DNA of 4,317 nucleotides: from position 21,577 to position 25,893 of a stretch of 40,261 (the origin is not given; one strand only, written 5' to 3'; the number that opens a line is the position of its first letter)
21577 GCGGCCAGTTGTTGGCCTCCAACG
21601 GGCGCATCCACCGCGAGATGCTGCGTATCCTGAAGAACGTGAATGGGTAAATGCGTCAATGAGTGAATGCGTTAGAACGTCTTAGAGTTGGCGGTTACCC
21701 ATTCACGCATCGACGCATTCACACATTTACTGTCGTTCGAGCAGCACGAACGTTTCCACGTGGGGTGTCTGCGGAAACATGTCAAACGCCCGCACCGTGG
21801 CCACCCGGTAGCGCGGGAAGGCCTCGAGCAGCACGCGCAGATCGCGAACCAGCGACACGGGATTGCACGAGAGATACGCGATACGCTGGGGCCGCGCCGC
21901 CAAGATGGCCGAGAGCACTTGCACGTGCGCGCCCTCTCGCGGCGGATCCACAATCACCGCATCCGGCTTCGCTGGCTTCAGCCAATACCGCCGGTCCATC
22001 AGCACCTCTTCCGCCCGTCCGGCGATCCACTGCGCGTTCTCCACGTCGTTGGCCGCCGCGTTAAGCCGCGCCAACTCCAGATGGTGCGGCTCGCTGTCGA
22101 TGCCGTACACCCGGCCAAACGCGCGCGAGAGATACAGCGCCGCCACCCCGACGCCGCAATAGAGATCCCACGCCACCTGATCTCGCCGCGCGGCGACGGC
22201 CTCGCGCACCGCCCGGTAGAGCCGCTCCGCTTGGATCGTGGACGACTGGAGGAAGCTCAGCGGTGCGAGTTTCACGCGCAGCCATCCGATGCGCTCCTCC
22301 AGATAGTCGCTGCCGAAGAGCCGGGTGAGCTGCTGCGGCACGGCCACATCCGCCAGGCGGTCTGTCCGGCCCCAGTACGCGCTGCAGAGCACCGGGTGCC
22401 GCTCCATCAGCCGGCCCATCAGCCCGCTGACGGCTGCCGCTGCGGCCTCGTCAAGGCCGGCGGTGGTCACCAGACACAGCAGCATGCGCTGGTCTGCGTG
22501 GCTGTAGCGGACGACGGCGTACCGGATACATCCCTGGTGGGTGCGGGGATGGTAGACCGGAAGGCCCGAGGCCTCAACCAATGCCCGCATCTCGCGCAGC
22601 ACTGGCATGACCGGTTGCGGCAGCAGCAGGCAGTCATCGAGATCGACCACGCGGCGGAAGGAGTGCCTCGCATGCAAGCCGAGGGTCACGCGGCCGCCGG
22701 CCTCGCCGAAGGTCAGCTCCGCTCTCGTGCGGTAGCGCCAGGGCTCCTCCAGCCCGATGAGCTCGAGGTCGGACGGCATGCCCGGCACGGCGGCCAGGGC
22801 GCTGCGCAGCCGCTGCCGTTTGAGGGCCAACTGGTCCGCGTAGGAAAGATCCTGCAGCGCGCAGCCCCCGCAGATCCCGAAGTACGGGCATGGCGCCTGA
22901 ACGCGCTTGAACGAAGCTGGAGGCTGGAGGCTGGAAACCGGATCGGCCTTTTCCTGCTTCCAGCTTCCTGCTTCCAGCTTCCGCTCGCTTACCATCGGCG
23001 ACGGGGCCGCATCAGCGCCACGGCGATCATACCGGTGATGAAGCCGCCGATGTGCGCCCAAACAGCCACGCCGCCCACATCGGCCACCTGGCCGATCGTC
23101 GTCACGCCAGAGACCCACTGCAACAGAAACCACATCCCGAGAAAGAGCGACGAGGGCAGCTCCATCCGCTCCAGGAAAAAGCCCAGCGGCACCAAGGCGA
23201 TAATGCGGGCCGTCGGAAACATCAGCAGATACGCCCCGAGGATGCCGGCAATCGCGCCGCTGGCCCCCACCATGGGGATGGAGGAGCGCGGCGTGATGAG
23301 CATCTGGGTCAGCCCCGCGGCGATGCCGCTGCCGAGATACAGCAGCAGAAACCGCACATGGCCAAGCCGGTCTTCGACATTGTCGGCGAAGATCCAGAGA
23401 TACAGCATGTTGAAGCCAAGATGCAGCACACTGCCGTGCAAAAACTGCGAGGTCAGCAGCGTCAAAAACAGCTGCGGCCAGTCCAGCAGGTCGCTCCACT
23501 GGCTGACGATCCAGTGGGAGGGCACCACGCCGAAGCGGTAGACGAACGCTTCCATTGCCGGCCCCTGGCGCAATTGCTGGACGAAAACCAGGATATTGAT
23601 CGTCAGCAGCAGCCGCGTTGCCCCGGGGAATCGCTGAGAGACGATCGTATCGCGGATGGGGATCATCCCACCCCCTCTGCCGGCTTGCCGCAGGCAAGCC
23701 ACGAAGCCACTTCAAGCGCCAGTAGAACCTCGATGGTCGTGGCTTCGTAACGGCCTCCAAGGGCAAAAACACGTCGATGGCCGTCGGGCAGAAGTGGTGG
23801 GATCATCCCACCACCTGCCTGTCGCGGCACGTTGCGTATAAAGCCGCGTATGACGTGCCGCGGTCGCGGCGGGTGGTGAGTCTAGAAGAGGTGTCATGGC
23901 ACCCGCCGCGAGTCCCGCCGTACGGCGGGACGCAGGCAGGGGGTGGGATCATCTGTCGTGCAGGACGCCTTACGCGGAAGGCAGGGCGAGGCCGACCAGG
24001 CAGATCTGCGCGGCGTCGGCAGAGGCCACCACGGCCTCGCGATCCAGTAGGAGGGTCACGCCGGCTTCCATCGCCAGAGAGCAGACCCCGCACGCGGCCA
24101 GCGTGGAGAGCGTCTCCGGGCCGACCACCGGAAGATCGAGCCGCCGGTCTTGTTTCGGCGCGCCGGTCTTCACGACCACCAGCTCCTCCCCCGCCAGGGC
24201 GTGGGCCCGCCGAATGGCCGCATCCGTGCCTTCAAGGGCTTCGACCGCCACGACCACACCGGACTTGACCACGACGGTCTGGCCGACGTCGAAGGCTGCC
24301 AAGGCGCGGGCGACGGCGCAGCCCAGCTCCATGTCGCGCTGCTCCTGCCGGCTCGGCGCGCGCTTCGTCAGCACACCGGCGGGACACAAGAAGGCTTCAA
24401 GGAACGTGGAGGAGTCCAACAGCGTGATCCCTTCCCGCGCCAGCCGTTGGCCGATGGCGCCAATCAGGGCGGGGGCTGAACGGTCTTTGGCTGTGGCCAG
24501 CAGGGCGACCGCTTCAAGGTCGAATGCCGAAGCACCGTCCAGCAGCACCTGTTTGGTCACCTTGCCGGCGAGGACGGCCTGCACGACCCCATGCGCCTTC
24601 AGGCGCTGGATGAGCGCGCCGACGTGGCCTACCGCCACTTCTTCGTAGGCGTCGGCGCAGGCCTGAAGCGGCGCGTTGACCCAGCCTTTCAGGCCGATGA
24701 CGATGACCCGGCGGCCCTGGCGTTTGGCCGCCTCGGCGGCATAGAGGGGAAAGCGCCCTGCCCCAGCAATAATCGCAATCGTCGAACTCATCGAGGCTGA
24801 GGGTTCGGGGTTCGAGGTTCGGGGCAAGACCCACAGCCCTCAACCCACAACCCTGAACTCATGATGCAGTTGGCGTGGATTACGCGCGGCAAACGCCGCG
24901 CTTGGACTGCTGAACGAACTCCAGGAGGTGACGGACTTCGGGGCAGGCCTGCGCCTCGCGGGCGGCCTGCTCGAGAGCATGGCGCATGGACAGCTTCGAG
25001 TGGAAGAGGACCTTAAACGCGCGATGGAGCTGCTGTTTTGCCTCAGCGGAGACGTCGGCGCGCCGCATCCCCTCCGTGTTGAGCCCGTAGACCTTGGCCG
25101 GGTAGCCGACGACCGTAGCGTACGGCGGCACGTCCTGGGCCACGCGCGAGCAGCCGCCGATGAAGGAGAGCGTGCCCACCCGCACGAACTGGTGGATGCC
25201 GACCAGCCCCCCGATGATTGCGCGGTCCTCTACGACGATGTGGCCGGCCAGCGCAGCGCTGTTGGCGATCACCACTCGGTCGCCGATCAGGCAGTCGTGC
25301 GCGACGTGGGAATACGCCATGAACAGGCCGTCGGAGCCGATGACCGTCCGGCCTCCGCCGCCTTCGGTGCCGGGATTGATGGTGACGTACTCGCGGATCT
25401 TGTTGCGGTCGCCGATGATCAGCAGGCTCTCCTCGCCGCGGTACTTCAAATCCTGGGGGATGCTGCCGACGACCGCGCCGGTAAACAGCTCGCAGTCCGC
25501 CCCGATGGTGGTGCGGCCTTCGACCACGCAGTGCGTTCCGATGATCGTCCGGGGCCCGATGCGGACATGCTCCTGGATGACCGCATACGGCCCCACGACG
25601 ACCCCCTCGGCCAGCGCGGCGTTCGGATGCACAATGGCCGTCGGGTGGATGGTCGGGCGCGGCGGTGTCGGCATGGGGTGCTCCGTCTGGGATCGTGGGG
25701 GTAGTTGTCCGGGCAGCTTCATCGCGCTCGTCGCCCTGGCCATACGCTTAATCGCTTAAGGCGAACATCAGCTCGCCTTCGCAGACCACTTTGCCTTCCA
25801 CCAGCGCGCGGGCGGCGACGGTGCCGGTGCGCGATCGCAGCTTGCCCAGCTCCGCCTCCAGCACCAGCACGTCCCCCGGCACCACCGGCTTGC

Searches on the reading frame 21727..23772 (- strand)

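Call 23: search_protein_families(library=pfam, proteins=[window:21727-23772:-])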
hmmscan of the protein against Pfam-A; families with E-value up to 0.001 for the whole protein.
window:21727-23772:- (681 aa): 7 families
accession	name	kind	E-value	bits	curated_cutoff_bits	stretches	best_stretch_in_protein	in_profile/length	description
PF05958.17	tRNA_U5-meth_tr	-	8.9e-20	71.4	23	1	505-680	177-356/357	tRNA (Uracil-5-)-methyltransferase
PF13649.12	Methyltransf_25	-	1.7e-06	29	27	1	536-590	3-58/97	Methyltransferase domain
PF09445.16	Methyltransf_15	-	7.2e-06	26.1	22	1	534-614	4-83/165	RNA cap guanine-N2 methyltransferase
PF13847.12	Methyltransf_31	-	0.00018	21.6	27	1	535-592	8-66/145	Methyltransferase domain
PF05175.20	MTS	-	0.00026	21.1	23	1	528-616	29-113/170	Methyltransferase small domain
PF08241.18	Methyltransf_11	-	0.0006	20.8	21.2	0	536-589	2-53/95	Methyltransferase domain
PF02475.24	TRM5-TYW2_MTfase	-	0.00096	19.6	28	0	522-590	28-99/164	TRM5/TYW2 methyltransferase domain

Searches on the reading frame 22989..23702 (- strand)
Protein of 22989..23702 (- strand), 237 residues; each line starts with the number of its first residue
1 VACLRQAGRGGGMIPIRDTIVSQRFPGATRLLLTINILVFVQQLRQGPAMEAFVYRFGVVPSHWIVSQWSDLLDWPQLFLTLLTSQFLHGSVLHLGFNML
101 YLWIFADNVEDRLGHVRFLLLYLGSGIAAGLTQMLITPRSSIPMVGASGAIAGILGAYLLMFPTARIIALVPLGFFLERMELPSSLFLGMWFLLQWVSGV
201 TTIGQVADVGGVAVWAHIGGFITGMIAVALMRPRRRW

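Call 22: search_protein_families(library=pfam, proteins=[window:22989-23702:-])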
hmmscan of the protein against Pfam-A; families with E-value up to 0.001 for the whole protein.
window:22989-23702:- (237 aa): 1 family
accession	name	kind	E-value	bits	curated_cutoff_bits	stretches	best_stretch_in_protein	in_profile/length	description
PF01694.28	Rhomboid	-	1.5e-36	126.1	22.6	1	80-232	5-141/143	Rhomboid domain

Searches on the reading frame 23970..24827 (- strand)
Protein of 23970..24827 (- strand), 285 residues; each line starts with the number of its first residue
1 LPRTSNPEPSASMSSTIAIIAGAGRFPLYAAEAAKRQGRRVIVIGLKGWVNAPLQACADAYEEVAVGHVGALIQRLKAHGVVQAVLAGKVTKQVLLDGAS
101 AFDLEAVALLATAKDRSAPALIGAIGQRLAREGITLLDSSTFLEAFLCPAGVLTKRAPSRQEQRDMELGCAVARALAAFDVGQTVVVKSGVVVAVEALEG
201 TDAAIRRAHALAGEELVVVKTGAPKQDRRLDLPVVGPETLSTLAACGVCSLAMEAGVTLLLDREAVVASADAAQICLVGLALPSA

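Call 11: search_protein_families(library=pfam, proteins=[window:23970-24827:-])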
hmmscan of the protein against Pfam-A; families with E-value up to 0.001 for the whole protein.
window:23970-24827:- (285 aa): 2 families
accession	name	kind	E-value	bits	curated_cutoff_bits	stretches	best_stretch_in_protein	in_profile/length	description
PF06230.17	LpxI_C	-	1e-45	155.3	25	1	149-278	1-131/131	LpxI C-terminal domain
PF17930.7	LpxI_N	-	1.8e-30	106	25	1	17-144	2-127/129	LpxI N-terminal domain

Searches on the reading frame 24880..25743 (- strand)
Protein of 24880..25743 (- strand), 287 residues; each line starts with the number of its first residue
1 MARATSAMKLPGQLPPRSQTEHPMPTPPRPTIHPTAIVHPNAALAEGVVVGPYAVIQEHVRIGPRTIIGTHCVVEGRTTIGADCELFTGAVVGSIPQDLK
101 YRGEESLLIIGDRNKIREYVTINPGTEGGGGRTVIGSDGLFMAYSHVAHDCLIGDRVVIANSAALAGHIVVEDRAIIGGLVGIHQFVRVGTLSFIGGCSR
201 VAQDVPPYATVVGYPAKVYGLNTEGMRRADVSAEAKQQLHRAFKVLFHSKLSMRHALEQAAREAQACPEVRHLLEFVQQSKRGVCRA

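Call 11: search_protein_families(library=pfam, proteins=[window:24880-25743:-])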
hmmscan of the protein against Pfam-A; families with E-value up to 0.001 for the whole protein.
window:24880-25743:- (287 aa): 4 families
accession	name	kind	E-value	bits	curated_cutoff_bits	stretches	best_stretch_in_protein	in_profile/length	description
PF13720.11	Acetyltransf_11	-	1.1e-26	93.4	24.5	1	204-285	1-82/82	Udp N-acetylglucosamine O-acyltransferase; Domain 2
PF00132.30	Hexapep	-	7.8e-23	79.6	27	3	30-63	2-35/36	Bacterial transferase hexapeptide (six repeats)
PF25084.1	LbH_EIF2B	-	3e-07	30.9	54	0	41-93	15-65/105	EIF2B subunit epsilon LbH domain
PF24894.1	Hexapep_GlmU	-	0.00084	19.9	23.3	0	35-85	40-88/104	GlmU-like, C-terminal hexapeptide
